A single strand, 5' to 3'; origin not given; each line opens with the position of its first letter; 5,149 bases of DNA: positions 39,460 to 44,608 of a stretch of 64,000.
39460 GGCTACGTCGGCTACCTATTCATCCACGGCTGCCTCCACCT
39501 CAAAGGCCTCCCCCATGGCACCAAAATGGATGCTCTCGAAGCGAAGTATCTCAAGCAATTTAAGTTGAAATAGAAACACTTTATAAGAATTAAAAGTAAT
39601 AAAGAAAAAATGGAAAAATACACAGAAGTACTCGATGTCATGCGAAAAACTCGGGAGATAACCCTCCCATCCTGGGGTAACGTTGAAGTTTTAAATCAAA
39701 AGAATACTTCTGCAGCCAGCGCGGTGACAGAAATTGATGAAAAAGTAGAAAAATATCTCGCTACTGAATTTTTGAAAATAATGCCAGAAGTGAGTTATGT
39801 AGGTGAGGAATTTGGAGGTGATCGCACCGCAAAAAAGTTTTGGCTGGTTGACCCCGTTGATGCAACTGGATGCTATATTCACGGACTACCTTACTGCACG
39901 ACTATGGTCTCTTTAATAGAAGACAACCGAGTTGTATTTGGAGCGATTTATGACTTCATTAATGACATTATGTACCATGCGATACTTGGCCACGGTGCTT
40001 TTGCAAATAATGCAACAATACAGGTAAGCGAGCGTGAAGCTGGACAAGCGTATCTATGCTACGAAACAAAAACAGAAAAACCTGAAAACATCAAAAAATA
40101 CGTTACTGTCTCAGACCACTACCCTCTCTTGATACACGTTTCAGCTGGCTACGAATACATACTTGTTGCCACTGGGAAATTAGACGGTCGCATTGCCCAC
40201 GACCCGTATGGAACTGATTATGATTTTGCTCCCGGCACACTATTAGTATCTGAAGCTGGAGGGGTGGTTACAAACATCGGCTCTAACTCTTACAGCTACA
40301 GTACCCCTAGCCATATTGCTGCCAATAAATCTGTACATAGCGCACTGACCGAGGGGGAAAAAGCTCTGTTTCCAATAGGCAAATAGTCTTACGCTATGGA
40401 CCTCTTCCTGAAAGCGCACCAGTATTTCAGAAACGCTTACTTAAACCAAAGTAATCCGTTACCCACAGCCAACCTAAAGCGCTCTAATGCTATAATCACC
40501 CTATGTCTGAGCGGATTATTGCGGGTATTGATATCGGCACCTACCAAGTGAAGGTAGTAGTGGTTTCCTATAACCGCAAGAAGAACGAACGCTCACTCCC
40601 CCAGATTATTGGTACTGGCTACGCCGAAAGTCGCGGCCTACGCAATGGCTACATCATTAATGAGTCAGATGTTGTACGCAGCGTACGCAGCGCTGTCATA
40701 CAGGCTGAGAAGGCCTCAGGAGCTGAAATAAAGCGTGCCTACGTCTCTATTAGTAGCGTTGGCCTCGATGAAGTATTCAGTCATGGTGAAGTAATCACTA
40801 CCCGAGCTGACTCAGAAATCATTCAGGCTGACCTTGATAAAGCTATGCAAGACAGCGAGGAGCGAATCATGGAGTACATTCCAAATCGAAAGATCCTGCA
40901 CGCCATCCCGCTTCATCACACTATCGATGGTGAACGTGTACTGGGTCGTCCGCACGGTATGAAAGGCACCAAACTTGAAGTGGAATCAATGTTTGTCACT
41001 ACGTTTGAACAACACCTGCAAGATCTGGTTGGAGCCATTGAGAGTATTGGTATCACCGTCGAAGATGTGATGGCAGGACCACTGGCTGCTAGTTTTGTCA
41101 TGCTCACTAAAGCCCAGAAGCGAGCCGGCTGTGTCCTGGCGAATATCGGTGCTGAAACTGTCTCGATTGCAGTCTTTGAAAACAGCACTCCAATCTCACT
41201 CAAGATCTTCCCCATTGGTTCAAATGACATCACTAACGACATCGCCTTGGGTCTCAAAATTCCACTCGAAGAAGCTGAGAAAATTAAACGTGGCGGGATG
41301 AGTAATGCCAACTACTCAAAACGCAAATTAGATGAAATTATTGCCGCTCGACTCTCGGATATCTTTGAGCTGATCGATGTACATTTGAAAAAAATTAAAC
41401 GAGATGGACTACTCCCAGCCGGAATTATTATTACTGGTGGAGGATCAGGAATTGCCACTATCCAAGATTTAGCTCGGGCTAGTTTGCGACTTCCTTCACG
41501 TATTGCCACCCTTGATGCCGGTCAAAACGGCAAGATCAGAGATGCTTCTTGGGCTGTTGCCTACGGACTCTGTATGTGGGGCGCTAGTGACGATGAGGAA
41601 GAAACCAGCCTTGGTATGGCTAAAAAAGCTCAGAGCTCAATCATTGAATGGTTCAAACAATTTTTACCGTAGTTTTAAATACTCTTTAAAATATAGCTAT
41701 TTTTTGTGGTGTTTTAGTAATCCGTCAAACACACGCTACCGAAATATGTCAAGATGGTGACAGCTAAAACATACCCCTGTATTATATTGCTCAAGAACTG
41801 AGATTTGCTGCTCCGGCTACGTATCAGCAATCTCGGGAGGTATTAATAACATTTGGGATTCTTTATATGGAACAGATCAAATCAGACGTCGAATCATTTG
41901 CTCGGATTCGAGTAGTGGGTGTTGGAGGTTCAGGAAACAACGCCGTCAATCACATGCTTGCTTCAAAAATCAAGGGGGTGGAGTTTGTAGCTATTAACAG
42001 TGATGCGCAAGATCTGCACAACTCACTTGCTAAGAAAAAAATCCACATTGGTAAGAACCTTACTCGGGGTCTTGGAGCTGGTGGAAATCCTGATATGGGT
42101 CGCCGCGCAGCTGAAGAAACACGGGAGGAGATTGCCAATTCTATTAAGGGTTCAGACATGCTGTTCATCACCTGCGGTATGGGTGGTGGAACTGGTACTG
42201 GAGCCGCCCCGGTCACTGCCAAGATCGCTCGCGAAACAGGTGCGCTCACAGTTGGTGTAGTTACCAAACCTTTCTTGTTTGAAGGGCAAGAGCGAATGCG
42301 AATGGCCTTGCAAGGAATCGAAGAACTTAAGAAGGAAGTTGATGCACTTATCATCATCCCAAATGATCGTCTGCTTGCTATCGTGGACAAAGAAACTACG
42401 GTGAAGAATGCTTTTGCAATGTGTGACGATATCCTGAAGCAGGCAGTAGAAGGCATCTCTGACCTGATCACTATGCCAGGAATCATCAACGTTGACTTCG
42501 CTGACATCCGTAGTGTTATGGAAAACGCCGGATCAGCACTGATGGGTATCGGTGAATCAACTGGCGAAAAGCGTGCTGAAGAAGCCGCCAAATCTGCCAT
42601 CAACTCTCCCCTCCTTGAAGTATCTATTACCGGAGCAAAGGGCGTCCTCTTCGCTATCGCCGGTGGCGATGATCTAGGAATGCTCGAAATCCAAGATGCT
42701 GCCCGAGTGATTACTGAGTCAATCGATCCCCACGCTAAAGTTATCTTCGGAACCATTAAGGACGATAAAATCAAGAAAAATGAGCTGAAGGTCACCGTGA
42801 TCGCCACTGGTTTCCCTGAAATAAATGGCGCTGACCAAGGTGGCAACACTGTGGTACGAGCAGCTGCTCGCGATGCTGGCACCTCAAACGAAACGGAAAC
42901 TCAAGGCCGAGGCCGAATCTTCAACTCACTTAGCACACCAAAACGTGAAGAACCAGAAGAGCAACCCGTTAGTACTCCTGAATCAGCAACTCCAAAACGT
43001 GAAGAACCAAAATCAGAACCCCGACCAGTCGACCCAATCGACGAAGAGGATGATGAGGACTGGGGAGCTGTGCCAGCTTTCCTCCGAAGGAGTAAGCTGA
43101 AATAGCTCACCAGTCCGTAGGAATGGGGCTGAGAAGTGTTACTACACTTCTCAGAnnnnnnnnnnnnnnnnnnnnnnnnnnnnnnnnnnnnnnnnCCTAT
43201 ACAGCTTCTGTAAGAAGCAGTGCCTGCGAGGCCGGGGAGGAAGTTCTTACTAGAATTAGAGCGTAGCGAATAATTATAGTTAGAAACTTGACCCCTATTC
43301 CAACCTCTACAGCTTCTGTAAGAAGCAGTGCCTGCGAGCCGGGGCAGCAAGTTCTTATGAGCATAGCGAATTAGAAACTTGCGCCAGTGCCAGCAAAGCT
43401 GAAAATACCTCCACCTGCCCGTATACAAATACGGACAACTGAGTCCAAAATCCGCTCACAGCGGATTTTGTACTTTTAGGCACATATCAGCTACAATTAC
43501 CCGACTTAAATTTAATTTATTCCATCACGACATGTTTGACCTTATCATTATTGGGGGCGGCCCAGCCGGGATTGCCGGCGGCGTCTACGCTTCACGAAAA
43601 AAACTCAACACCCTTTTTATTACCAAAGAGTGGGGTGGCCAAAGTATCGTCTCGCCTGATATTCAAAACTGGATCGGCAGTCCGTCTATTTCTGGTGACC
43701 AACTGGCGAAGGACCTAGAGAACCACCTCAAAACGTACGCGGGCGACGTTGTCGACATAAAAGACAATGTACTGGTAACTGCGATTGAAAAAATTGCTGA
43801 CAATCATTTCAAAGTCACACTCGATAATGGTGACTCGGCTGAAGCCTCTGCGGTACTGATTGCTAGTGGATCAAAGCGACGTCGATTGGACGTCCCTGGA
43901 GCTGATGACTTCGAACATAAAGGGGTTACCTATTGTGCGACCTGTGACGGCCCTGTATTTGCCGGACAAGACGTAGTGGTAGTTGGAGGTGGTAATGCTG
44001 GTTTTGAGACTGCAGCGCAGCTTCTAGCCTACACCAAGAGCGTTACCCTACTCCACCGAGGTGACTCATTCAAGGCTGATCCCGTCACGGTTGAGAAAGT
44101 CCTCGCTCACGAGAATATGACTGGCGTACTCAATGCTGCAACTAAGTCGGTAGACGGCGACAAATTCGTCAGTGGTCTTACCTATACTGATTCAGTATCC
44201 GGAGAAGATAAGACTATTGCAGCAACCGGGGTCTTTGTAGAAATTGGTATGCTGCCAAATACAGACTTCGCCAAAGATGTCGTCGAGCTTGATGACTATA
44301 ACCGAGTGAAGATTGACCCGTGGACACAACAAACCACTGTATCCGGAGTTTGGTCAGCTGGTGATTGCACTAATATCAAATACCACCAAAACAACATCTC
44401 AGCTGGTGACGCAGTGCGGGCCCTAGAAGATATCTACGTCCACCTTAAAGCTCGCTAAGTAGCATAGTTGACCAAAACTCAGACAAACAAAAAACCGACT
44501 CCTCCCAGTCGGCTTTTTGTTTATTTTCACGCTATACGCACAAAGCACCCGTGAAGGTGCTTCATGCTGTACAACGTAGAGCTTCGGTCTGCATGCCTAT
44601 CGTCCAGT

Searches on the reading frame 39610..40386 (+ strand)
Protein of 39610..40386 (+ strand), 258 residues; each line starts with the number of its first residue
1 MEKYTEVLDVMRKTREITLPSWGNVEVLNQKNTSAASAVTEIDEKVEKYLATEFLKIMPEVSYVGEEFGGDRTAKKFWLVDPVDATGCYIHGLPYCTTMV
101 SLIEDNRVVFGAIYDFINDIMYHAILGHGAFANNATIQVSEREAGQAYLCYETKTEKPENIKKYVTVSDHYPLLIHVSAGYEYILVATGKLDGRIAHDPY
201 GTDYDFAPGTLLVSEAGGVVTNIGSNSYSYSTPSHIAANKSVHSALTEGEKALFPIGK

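Call 46: search_protein_families(library=pfam, proteins=[window:39610-40386:+], max_evalue=0.001)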
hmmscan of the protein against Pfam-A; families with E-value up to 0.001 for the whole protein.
window:39610-40386:+ (258 aa): 1 family
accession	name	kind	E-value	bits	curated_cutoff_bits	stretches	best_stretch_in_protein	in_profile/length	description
PF00459.30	Inositol_P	-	6.1e-44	151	27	1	12-245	14-261/271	Inositol monophosphatase family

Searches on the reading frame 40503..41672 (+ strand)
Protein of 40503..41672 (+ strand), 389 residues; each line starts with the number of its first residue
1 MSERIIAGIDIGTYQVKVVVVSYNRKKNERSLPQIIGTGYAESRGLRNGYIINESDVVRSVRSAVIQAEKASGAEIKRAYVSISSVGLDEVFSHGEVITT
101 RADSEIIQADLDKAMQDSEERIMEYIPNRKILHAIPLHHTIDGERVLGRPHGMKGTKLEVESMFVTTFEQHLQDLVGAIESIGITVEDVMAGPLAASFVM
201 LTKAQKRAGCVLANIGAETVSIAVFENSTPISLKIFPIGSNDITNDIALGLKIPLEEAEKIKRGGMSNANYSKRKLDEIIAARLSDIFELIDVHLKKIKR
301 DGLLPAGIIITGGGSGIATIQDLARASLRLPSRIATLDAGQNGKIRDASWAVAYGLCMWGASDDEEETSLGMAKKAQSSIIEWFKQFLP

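Call 7: search_protein_families(library=pfam, proteins=[window:40503-41672:+], max_evalue=0.001)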
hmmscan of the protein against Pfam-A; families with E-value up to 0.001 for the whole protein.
window:40503-41672:+ (389 aa): 3 families
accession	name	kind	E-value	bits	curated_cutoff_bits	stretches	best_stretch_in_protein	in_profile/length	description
PF14450.12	FtsA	-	2.9e-24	86.3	31.8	1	211-355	1-127/127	Cell division protein FtsA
PF02491.25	SHS2_FTSA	-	1.1e-11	45.3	25.4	1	93-166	9-79/79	SHS2 domain inserted in FTSA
PF11104.14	PilM_2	-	1.3e-10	41.2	27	1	8-337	1-307/340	Type IV pilus assembly protein PilM;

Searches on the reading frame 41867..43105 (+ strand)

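Call 7: search_protein_families(library=pfam, proteins=[window:41867-43105:+], max_evalue=0.001)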
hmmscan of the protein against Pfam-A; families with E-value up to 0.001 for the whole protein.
window:41867-43105:+ (412 aa): 2 families
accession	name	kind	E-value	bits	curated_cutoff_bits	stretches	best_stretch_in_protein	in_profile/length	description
PF00091.31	Tubulin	-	5.4e-51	174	33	1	14-173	2-189/190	Tubulin/FtsZ family, GTPase domain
PF12327.13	FtsZ_C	-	3.9e-32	110.9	27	1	222-316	1-94/95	FtsZ family, C-terminal domain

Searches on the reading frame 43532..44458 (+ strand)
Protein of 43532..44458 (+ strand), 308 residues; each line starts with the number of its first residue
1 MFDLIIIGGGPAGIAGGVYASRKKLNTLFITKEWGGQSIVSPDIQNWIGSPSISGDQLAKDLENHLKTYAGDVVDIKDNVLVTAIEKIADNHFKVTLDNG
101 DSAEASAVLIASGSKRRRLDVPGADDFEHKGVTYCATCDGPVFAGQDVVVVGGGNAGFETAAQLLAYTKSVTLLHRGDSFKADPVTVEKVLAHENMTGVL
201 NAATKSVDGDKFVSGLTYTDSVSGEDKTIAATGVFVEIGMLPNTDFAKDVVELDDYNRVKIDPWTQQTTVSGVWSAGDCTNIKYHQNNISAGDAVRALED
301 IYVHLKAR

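Call 46: search_protein_families(library=pfam, proteins=[window:43532-44458:+], max_evalue=0.001)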
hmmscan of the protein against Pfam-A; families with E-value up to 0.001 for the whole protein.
window:43532-44458:+ (308 aa): 10 families
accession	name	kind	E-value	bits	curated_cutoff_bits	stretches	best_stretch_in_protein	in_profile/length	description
PF07992.20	Pyr_redox_2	-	7e-42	144.3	26.1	1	2-290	1-289/291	Pyridine nucleotide-disulphide oxidoreductase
PF13738.12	Pyr_redox_3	-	4.9e-26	92.1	30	1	29-277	45-305/305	Pyridine nucleotide-disulphide oxidoreductase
PF03486.20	HI0933_like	-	1e-10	41.9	50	0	147-180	2-35/244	HI0933-like protein Rossmann domain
PF00070.33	Pyr_redox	-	2e-08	35.1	22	1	148-217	2-78/82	Pyridine nucleotide-disulphide oxidoreductase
PF00890.30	FAD_binding_2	-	1e-07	32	20.4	0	3-35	1-33/414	FAD binding domain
PF01134.28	GIDA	-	2.1e-07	30.8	22.1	0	147-177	1-32/391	Glucose inhibited division protein A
PF12831.13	FAD_oxidored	-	3.3e-07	30.4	27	0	3-50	1-53/416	FAD dependent oxidoreductase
PF01266.30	DAO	-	3.5e-06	27.2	27.9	0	147-179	1-33/353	FAD dependent oxidoreductase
PF05834.18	Lycopene_cycl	-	1.6e-05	24.6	23.4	0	147-179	1-35/380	Lycopene cyclase protein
PF01946.23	Thi4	-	0.00019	21.2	26.2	0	143-168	15-39/235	Thi4 family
